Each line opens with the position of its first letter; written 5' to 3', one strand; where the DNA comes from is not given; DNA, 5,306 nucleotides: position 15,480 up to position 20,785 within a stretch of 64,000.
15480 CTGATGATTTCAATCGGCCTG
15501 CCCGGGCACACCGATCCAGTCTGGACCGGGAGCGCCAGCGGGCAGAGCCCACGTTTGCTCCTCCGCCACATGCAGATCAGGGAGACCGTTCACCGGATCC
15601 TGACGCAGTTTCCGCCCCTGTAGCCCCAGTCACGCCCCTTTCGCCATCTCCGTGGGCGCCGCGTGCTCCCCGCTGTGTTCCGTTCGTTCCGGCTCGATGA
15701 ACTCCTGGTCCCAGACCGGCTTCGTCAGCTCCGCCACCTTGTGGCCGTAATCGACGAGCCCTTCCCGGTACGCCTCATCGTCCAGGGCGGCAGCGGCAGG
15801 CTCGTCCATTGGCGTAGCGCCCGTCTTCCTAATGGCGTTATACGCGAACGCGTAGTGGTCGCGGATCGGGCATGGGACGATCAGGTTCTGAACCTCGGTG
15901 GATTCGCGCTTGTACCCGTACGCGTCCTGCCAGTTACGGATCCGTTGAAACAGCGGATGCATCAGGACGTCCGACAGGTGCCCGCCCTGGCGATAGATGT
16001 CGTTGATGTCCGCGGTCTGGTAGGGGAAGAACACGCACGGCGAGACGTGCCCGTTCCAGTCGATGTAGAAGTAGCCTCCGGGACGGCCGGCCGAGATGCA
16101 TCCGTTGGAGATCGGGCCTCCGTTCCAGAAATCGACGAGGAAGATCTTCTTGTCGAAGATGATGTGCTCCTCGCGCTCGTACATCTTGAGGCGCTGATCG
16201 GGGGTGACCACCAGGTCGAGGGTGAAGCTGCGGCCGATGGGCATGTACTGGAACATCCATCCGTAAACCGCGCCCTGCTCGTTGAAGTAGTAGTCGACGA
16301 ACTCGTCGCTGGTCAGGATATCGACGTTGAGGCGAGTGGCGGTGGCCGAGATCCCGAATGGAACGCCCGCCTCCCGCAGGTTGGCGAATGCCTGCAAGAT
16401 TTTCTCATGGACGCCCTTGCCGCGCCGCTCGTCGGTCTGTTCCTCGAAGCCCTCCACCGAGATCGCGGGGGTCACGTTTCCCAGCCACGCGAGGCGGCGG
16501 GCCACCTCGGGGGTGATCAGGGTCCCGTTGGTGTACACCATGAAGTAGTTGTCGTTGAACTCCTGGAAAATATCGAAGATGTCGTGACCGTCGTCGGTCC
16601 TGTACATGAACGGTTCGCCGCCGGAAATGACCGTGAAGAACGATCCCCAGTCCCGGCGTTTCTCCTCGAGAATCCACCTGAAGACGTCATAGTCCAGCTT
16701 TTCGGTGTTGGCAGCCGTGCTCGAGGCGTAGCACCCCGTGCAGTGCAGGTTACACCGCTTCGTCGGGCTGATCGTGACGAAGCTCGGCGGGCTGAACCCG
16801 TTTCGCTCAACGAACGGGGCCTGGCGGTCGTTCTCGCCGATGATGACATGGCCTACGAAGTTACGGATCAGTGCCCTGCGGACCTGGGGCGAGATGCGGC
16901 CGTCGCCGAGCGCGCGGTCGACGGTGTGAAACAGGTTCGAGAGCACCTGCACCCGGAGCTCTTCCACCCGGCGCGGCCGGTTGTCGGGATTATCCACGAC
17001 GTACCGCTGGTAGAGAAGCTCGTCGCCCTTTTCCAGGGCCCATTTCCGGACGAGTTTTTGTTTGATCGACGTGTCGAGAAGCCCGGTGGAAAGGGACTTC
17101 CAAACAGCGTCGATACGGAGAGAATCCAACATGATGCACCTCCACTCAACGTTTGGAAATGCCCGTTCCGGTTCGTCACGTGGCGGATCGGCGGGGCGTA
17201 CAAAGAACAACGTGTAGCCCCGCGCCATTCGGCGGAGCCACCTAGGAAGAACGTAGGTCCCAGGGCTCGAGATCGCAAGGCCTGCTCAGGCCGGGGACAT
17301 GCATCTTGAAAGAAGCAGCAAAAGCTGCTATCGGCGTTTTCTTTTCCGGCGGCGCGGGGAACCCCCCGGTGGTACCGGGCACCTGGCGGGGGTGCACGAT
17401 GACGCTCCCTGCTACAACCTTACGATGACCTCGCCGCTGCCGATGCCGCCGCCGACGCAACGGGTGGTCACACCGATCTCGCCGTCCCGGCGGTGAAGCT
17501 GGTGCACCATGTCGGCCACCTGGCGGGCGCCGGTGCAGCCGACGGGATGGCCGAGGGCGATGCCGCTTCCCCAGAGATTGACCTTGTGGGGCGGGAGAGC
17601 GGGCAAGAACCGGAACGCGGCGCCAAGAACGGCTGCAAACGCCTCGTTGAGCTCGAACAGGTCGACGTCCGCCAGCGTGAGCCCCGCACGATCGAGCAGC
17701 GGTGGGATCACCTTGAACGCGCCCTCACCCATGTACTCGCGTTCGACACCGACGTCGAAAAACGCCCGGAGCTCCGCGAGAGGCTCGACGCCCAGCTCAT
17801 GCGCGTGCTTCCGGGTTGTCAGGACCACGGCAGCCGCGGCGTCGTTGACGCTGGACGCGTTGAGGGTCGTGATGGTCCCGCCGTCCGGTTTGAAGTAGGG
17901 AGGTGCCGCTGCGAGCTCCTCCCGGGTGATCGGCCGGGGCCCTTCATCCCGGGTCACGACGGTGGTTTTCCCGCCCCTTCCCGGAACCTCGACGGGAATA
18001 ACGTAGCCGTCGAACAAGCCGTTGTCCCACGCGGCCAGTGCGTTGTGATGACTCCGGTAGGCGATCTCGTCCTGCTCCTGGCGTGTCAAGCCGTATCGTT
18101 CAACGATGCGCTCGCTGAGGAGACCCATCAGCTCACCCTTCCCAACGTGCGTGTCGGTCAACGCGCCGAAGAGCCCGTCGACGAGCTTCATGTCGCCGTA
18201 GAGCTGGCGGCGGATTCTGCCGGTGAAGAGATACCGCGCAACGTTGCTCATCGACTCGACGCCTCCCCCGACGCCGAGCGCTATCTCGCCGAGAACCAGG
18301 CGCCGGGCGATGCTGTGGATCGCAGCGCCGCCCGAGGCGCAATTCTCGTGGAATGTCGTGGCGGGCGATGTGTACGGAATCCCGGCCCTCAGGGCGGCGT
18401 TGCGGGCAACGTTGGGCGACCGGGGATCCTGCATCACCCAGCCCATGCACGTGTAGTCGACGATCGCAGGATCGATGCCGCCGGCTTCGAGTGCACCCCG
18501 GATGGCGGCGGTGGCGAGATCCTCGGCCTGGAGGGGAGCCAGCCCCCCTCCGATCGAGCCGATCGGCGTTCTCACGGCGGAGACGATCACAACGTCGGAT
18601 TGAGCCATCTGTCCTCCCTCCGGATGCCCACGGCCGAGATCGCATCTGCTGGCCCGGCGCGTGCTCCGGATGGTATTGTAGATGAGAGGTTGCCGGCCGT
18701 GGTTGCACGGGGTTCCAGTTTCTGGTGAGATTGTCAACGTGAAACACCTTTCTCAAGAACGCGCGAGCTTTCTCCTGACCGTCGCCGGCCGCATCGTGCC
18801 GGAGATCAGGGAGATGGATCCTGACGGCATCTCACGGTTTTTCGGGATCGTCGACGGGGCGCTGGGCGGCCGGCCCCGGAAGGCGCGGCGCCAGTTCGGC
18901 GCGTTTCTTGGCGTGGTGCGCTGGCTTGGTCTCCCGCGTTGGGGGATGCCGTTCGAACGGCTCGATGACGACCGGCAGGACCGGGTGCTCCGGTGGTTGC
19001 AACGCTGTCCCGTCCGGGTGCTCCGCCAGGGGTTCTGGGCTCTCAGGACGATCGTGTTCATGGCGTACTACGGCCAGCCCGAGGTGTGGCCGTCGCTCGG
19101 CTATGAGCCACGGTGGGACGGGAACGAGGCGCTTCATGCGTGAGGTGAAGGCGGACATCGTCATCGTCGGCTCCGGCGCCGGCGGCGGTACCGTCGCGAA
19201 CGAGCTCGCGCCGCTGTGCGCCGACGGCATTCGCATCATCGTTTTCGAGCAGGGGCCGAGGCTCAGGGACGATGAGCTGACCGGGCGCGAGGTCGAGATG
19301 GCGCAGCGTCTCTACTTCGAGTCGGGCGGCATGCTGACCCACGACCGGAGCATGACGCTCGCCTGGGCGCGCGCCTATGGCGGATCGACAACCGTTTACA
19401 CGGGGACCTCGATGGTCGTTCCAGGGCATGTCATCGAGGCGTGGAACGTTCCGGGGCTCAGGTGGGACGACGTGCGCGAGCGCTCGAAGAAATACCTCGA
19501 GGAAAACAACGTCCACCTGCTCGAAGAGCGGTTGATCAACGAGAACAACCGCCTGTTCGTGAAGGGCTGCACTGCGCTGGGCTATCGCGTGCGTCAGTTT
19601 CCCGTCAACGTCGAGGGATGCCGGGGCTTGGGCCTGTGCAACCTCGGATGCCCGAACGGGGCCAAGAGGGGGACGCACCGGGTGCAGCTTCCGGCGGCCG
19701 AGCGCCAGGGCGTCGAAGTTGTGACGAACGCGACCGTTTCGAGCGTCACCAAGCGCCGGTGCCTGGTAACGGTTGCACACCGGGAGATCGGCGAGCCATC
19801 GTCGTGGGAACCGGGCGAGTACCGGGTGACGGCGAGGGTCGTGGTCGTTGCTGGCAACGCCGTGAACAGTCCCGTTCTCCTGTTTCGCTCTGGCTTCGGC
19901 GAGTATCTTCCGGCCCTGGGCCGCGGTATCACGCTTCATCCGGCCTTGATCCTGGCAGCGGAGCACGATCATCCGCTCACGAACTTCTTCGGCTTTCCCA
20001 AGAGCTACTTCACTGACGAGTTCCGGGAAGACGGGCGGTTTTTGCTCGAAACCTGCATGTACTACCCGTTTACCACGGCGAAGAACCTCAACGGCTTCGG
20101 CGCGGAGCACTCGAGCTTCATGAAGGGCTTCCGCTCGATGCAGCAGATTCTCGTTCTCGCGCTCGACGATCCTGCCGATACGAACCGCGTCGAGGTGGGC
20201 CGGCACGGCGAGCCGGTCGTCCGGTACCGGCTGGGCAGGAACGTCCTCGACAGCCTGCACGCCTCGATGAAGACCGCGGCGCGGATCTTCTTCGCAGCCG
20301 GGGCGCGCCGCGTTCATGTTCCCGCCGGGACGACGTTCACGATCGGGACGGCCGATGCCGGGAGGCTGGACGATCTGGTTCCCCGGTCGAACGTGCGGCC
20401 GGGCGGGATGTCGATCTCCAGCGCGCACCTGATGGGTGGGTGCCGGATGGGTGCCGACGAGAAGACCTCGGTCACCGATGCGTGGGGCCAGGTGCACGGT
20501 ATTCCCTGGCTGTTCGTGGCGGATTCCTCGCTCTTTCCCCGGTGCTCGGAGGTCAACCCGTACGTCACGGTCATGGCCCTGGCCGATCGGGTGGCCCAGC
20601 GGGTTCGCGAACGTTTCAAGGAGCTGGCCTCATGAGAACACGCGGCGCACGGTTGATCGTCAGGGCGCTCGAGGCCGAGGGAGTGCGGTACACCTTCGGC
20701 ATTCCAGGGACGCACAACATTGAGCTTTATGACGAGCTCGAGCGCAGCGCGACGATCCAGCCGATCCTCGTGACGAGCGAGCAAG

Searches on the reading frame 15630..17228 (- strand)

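Call 68: search_protein_families(library=pfam, proteins=[window:15630-17228:-], max_evalue=0.00001)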
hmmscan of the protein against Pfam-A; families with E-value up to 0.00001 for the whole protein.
window:15630-17228:- (532 aa): 1 family
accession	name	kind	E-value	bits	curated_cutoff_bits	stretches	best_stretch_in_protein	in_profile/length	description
PF04055.27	Radical_SAM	-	2.3e-19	70.6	29.5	1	153-291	1-143/166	Radical SAM superfamily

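Call 70: search_protein_families(library=ncbifam, proteins=[window:15630-17228:-], max_evalue=0.001)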
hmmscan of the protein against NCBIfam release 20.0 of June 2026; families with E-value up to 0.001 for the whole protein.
window:15630-17228:- (532 aa): 54 families (the best 25 are shown)
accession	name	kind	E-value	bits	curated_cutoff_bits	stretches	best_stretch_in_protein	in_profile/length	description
TIGR04055.1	rSAM_NirJ2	equivalog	1e-20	74.5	500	1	154-338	5-184/326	putative heme d1 biosynthesis radical SAM protein NirJ2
TIGR03962.1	mycofact_rSAM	equivalog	1.1e-19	70.8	265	1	142-436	5-297/339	mycofactocin radical SAM maturase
TIGR04545.1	rSAM_ahbD_hemeb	equivalog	3.1e-18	66.3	500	1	156-340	7-187/339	heme b synthase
NF050035.1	rSAM_WgK_link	exception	9.1e-17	61.1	650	1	142-305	2-164/367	radical SAM/SPASM peptide maturase WgkB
NF045574.1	sacti_mat_StsB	exception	2e-16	59.9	625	1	75-431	23-369/466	StsB family radical SAM/SPASM domain sactipeptide maturase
TIGR04250.1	SCM_rSAM_ScmE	equivalog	1.1e-15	57.4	400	1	148-306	2-159/358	SynChlorMet cassette radical SAM/SPASM protein ScmE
TIGR04546.1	rSAM_ahbC_deAc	equivalog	2.1e-15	56.4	650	1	153-303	43-191/390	12,18-didecarboxysiroheme deacetylase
TIGR04051.1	rSAM_NirJ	equivalog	6.7e-15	54.9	515.45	1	156-304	9-155/354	heme d1 biosynthesis radical SAM protein NirJ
TIGR04054.1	rSAM_NirJ1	equivalog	9.3e-15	54.1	650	1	151-304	38-189/387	putative heme d1 biosynthesis radical SAM protein NirJ1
TIGR04251.1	SCM_rSAM_ScmF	equivalog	9.7e-15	54.8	400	1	156-304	11-161/353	SynChlorMet cassette radical SAM/SPASM protein ScmF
TIGR04347.1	pseudo_SAM_Halo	equivalog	9.7e-14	51.4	525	1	151-314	40-199/390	TIGR04347 family pseudo-SAM/SPASM protein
TIGR04053.2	TIGR04053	equivalog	3.1e-13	49.7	395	1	148-340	7-198/366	TIGR04053 family radical SAM/SPASM domain-containing protein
NF045646.2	rSAM_Se_TrsS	equivalog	1.3e-12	47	490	1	153-328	90-265/441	radical SAM (seleno)protein TrsS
TIGR04163.1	rSAM_cobopep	equivalog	8.3e-12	44.6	375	1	148-318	63-239/428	peptide-modifying radical SAM enzyme CbpB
TIGR04317.1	W_rSAM_matur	equivalog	9.1e-12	44.7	380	1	152-287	7-139/349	tungsten cofactor oxidoreductase radical SAM maturase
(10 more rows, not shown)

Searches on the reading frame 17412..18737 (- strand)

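Call 68: search_protein_families(library=pfam, proteins=[window:17412-18737:-], max_evalue=0.00001)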
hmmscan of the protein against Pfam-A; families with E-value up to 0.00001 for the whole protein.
window:17412-18737:- (441 aa): 2 families
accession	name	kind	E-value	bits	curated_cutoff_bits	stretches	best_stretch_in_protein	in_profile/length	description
PF00108.29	Thiolase_N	-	2.3e-68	230.8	26.4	1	49-309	1-259/260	Thiolase, N-terminal domain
PF02803.24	Thiolase_C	-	4.1e-36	123.8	27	1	318-439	2-122/123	Thiolase, C-terminal domain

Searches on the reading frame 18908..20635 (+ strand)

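Call 85: search_protein_families(library=pfam, proteins=[window:18908-20635:+], max_evalue=0.0001)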
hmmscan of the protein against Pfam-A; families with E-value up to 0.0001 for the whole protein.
window:18908-20635:+ (575 aa): 3 families
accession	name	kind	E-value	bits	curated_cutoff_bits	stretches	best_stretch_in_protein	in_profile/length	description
PF00732.25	GMC_oxred_N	-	1.4e-32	113.8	23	1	133-346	2-218/218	GMC oxidoreductase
PF05199.19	GMC_oxred_C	-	2e-22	80.7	24.6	1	426-559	5-139/139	GMC oxidoreductase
PF01266.30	DAO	-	1.5e-06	28.4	27.9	0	263-385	158-272/353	FAD dependent oxidoreductase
